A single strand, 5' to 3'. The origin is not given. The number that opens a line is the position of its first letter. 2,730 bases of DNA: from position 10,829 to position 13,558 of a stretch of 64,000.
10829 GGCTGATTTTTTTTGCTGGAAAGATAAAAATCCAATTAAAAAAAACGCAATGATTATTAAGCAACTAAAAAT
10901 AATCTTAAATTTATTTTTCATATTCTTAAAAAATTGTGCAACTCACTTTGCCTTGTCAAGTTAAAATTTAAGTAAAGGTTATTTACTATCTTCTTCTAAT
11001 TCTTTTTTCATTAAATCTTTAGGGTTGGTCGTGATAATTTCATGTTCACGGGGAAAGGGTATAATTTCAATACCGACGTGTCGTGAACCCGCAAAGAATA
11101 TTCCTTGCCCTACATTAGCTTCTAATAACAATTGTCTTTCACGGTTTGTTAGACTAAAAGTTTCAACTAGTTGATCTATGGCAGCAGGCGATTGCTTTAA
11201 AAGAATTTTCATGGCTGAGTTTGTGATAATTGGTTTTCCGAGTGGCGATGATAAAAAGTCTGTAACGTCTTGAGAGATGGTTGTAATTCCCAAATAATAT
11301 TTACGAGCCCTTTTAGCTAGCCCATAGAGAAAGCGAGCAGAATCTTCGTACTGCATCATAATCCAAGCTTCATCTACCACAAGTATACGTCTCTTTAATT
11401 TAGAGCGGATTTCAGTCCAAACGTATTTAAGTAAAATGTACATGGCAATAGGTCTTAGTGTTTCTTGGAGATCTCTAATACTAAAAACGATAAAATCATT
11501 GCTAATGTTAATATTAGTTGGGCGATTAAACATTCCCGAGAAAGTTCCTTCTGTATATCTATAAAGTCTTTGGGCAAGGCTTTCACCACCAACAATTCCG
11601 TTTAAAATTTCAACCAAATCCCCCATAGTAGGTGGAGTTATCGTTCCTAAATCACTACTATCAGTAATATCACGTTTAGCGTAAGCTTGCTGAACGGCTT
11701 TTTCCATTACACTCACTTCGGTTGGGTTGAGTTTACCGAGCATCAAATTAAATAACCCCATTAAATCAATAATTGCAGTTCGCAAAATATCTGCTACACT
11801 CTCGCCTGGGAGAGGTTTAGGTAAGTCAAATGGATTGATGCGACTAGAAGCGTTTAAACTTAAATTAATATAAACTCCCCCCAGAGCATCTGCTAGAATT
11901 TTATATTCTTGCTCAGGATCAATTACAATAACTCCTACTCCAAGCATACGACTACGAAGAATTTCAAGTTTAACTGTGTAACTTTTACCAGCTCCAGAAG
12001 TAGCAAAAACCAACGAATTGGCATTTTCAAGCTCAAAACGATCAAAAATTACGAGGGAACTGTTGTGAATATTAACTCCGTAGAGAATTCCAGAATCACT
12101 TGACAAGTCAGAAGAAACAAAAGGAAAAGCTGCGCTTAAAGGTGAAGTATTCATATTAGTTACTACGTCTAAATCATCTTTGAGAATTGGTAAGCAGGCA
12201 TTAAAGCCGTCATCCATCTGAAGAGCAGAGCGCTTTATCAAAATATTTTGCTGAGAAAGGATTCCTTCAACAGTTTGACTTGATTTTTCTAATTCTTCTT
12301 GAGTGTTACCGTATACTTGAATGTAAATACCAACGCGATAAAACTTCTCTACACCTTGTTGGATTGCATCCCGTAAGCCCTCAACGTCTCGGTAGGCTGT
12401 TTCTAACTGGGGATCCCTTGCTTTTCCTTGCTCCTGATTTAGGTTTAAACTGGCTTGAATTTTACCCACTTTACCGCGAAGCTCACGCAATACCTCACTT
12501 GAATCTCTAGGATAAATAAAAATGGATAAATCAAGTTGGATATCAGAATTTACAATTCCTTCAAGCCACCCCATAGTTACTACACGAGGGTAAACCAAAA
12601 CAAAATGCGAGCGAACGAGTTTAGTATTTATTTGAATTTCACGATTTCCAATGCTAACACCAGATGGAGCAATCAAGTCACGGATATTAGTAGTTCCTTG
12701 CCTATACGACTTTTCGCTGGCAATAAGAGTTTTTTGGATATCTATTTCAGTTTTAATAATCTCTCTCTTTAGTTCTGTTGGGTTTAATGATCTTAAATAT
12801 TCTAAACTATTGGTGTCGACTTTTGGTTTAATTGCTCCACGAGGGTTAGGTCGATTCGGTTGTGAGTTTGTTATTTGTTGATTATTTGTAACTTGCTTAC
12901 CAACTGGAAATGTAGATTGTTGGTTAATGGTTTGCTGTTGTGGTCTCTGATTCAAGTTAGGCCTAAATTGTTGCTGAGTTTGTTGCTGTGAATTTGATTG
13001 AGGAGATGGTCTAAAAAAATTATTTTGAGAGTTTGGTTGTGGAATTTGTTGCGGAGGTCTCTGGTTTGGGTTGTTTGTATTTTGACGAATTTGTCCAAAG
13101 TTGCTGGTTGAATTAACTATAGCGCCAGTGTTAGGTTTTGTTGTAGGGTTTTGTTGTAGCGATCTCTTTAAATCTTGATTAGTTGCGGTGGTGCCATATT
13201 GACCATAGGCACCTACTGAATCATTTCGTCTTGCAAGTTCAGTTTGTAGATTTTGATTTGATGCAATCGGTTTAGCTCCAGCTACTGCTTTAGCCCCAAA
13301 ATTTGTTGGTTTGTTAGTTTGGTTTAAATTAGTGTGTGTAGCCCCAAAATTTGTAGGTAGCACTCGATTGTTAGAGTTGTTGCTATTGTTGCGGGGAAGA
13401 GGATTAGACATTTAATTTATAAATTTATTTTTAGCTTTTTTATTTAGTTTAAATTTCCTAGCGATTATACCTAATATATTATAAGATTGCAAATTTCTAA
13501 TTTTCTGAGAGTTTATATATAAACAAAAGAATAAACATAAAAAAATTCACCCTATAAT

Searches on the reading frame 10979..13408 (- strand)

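Call 24: search_protein_families(library=pfam, max_evalue=0.001, proteins=[window:10979-13408:-])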
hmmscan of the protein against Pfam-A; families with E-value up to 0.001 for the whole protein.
window:10979-13408:- (809 aa): 4 families
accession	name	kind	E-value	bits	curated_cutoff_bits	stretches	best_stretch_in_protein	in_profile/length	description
PF19044.6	P-loop_TraG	-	3e-27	95.8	25.8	2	618-765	192-346/413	TraG P-loop domain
PF12846.13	AAA_10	-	4.8e-09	36.2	27.5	0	461-503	20-62/362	AAA-like domain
PF01935.23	DUF87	-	3.3e-07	31.1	23.2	1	466-555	27-103/220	Helicase HerA, central domain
PF11130.14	TraC_F_IV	-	7.7e-05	22.3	28.1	1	316-408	282-373/375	TraC protein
